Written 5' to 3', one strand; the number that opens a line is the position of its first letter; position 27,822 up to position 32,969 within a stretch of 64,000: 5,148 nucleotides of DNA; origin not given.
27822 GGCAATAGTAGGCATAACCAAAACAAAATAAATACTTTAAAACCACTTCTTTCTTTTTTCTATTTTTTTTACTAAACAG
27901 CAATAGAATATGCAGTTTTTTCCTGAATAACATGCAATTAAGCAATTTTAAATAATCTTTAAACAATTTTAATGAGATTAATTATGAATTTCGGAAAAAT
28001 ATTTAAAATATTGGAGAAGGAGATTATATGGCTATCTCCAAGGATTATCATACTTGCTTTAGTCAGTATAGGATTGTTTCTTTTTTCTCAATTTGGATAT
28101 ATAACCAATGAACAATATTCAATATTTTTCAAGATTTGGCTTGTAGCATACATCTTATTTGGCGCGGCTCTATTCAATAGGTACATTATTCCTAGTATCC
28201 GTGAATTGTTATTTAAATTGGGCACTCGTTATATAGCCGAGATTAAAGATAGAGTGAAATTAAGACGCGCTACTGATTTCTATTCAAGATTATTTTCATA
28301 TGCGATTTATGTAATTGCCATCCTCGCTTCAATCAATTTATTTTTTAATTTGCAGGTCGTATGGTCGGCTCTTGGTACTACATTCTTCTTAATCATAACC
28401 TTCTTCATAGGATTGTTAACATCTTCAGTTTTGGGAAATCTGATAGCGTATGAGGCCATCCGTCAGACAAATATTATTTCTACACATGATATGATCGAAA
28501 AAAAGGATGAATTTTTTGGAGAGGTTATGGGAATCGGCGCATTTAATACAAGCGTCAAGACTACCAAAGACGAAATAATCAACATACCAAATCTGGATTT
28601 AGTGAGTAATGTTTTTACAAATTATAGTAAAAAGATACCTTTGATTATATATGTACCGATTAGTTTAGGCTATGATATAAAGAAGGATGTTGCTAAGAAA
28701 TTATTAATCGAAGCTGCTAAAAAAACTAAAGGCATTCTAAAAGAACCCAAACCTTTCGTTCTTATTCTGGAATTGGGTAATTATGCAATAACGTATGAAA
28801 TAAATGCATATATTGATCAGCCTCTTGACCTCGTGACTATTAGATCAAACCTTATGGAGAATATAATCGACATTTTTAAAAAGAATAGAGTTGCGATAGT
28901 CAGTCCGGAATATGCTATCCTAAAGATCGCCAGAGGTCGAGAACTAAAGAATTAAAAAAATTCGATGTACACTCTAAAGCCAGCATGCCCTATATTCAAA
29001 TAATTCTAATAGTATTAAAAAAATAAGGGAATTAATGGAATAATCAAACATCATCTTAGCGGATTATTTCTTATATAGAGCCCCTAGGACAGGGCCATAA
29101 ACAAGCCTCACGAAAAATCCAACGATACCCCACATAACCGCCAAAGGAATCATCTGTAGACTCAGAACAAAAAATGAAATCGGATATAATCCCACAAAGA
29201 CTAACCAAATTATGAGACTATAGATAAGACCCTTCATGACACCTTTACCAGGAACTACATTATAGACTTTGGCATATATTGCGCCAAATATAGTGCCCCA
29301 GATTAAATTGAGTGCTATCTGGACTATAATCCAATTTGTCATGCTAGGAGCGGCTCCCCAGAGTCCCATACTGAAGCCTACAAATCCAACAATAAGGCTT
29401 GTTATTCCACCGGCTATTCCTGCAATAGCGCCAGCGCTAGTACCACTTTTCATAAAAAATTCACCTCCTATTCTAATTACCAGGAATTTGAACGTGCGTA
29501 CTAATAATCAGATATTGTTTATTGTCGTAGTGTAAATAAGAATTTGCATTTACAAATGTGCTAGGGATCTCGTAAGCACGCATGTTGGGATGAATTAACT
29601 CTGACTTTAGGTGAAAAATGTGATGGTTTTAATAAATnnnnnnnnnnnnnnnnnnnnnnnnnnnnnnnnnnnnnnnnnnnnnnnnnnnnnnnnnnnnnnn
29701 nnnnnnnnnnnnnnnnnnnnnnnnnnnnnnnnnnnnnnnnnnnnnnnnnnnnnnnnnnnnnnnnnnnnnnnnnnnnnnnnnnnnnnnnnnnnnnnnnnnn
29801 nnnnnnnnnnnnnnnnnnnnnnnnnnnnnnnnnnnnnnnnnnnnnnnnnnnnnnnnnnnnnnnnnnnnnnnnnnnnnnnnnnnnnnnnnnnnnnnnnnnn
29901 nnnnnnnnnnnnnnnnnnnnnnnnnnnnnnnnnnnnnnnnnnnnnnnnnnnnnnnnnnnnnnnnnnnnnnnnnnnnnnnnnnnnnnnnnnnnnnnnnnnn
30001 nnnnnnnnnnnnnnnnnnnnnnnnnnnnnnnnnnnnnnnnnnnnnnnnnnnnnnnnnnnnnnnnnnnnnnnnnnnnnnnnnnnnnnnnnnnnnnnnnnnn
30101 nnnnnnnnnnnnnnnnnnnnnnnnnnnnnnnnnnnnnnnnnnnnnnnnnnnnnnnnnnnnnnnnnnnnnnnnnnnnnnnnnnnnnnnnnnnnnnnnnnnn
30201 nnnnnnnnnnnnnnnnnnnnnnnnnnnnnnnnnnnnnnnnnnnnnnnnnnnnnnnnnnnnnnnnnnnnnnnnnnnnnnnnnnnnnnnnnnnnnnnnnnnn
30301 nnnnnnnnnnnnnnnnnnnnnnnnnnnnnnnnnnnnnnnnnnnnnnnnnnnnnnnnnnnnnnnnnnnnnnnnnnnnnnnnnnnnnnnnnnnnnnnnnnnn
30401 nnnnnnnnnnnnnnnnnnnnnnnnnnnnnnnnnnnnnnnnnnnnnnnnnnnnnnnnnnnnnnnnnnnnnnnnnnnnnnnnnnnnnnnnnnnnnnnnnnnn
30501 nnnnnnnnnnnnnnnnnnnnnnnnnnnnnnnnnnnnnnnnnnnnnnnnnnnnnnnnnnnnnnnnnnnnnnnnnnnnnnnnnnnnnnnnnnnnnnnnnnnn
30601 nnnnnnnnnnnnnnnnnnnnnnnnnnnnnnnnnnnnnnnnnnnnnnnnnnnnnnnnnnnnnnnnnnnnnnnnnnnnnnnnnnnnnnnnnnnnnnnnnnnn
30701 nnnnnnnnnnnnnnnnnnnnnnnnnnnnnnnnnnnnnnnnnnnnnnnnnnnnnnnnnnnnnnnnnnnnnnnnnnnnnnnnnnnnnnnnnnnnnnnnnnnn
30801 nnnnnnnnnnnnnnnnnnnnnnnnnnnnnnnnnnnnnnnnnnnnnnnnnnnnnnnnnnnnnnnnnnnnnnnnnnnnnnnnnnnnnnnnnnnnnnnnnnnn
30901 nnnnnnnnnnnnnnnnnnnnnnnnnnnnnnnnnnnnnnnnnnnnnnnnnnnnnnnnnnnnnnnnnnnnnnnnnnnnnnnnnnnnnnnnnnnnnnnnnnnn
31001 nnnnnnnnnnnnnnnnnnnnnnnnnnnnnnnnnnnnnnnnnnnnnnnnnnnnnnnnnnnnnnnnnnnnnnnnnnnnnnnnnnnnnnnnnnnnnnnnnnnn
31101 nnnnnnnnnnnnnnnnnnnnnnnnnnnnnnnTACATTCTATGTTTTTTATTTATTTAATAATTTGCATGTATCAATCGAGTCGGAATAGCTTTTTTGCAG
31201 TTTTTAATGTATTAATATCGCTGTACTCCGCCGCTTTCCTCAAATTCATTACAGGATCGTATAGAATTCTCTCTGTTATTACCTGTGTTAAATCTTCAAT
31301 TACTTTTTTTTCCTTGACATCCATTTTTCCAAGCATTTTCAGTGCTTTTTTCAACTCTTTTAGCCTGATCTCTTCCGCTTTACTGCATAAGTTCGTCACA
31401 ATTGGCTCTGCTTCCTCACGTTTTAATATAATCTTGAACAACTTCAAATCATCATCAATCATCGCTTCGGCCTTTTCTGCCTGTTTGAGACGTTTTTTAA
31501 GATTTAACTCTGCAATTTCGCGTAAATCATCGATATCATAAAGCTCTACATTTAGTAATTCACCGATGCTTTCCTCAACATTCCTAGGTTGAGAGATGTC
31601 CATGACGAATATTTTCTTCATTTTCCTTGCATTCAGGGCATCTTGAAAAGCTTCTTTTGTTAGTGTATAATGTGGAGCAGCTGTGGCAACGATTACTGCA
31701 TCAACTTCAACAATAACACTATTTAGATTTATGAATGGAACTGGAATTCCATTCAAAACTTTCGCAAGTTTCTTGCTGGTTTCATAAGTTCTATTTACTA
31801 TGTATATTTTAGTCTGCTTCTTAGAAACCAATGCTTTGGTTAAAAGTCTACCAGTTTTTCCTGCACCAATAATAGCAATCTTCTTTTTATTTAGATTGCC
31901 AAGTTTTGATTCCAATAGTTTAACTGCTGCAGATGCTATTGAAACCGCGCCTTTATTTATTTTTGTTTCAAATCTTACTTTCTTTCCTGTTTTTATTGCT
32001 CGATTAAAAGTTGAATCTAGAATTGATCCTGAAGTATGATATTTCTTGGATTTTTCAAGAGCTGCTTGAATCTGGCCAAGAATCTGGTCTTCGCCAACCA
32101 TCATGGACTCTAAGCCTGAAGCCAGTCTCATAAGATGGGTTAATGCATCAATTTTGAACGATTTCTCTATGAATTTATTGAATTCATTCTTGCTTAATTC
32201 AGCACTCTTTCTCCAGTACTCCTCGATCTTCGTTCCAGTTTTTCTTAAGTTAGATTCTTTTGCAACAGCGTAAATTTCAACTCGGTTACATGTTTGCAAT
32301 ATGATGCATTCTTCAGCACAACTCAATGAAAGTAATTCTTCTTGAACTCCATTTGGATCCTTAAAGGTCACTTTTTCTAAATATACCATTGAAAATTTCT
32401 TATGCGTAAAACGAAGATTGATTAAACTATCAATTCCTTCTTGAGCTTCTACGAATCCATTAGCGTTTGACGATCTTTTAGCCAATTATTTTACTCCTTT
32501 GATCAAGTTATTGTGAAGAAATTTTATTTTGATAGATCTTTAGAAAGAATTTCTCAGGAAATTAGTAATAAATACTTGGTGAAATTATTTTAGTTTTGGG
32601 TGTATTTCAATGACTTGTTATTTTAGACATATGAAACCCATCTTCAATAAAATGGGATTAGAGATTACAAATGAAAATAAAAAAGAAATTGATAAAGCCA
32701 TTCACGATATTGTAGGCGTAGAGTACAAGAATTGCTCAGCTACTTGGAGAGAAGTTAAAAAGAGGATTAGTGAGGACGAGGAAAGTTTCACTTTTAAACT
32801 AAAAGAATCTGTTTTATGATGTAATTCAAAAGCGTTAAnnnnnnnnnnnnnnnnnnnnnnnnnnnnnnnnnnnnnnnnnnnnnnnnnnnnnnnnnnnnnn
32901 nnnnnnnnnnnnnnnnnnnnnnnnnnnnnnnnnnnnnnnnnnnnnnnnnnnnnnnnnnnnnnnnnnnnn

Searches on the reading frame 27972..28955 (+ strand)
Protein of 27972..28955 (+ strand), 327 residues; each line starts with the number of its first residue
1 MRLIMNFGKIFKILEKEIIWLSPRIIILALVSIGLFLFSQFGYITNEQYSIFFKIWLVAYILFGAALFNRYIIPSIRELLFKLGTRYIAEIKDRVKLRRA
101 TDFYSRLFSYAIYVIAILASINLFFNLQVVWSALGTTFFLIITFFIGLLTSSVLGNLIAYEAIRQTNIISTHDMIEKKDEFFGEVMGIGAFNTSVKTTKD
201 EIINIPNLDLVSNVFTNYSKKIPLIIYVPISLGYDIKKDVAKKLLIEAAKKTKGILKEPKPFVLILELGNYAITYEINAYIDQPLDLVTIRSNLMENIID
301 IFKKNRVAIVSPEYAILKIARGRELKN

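Call 72: search_protein_families(library=pfam, proteins=[window:27972-28955:+], max_evalue=0.00001)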
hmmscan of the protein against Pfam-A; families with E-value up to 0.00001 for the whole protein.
window:27972-28955:+ (327 aa): 2 families
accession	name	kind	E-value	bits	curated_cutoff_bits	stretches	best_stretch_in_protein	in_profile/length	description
PF21082.3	MS_channel_3rd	-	5.1e-12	46.5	21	1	227-309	4-88/88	Mechanosensitive ion channel MscS, C-terminal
PF00924.24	MS_channel_2nd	-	8.6e-07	29.4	20.2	1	162-220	11-68/68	Mechanosensitive ion channel, beta-domain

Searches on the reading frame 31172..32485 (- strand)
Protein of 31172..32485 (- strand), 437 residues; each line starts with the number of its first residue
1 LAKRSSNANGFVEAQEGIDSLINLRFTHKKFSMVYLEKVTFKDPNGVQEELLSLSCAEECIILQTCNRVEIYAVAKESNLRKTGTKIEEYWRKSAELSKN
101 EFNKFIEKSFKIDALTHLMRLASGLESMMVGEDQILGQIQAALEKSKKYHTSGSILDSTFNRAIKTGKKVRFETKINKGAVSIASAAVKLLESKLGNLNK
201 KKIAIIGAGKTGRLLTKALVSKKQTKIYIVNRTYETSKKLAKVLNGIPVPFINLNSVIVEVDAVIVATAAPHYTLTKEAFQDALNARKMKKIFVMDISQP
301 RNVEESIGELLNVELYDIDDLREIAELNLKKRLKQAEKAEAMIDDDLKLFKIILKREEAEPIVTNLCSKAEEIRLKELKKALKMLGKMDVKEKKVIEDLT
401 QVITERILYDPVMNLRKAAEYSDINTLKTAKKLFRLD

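Call 3: search_protein_families(library=pfam, proteins=[window:31172-32485:-], max_evalue=0.01)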
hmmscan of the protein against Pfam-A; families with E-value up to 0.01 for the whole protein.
window:31172-32485:- (437 aa): 8 families
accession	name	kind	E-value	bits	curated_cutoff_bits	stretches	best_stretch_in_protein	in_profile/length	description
PF05201.20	GlutR_N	-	2.1e-39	135.2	27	1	25-174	2-151/151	Glutamyl-tRNAGlu reductase, N-terminal domain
PF01488.26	Shikimate_DH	-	4.5e-38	130.9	24.3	1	190-324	2-138/138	Shikimate / quinate 5-dehydrogenase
PF00745.25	GlutR_dimer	-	1.8e-18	67.1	22.9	1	338-436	1-99/99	Glutamyl-tRNAGlu reductase, dimerisation domain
PF03807.23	F420_oxidored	-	7.7e-07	30.1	21.6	1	202-280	1-79/94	NADP oxidoreductase coenzyme F420-dependent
PF01408.29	GFO_IDH_MocA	-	6.5e-05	24.1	24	1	202-285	2-84/120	Oxidoreductase family, NAD-binding Rossmann fold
PF00044.30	Gp_dh_N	-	0.0015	19.2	31.7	1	202-243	2-42/101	Glyceraldehyde 3-phosphate dehydrogenase, NAD binding domain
PF02826.25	2-Hacid_dh_C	-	0.0018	18.1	25.1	1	195-273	31-104/178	D-isomer specific 2-hydroxyacid dehydrogenase, NAD binding domain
PF03435.24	Sacchrp_dh_NADP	-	0.0024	18.6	25.1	1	203-252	1-51/129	Saccharopine dehydrogenase NADP binding domain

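Call 49: find_homologous_proteins(query=window:31172-32485:-, max_evalue=1e-30)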
Query window:31172-32485:- (437 aa): 4955 proteins with E <= 1e-30 among 8000 candidates; the best 120 are listed.
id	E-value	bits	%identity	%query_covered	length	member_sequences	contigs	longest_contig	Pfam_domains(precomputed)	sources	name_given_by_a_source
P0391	3.0e-270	914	100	100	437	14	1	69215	PF05201.21,PF03807.24,PF00745.26,PF01488.27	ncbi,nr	ncbi:MAG: glutamyl-tRNA reductase [Candidatus Bathyarchaeota archaeon]|nr:glutamyl-tRNA reductase [C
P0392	1.6e-244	829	91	99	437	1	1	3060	PF05201.21,PF03807.24,PF00745.26,PF01488.27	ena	-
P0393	1.9e-239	813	88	100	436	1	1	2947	PF05201.21,PF03807.24,PF00745.26,PF01488.27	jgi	jgi:glutamyl-tRNA reductase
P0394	3.5e-234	795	87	100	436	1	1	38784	PF01408.29,PF05201.21,PF02826.26,PF03807.24,PF00745.26,PF01488.27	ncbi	ncbi:glutamyl-tRNA reductase [[Eubacterium] cellulosolvens]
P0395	5.9e-221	752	90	93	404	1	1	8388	PF01408.29,PF05201.21,PF03807.24,PF00745.26,PF01488.27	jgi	jgi:glutamyl-tRNA reductase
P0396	7.3e-220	748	89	93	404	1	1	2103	PF01408.29,PF05201.21,PF03807.24,PF00745.26,PF01488.27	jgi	jgi:glutamyl-tRNA reductase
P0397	7.0e-141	488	54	100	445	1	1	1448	PF05201.21,PF00745.26,PF01488.27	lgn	-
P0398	1.0e-139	484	53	100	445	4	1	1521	PF05201.21,PF00745.26,PF01488.27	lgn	-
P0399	3.5e-139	483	54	100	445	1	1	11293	PF05201.21,PF03807.24,PF00745.26,PF01488.27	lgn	-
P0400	6.3e-139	482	56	96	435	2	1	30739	PF05201.21,PF00745.26,PF01488.27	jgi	jgi:glutamyl-tRNA reductase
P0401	6.4e-138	478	54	97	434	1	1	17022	PF05201.21,PF00745.26,PF01488.27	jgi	jgi:glutamyl-tRNA reductase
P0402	2.1e-136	473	54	96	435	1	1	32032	PF05201.21,PF00745.26,PF01488.27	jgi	jgi:glutamyl-tRNA reductase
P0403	5.1e-136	472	55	97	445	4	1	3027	PF05201.21,PF00745.26,PF01488.27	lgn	-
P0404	2.1e-135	470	52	100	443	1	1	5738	PF05201.21,PF00745.26,PF01488.27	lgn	-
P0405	1.1e-134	468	53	100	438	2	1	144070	PF05201.21,PF02826.26,PF00745.26,PF01488.27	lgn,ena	-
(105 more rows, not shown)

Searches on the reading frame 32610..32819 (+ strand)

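Call 3: search_protein_families(library=pfam, proteins=[window:32610-32819:+], max_evalue=0.01)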
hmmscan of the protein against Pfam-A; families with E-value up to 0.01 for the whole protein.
window:32610-32819:+ (69 aa): 0 families

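Call 4: search_protein_families(library=ncbifam, proteins=[window:32610-32819:+], max_evalue=0.01)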
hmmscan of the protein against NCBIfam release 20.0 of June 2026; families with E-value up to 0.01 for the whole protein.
window:32610-32819:+ (69 aa): 1 family
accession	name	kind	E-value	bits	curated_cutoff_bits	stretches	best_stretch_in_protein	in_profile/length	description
TIGR02176.1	pyruv_ox_red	equivalog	0.01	13.7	911.35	1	12-67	586-641/1167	pyruvate:ferredoxin (flavodoxin) oxidoreductase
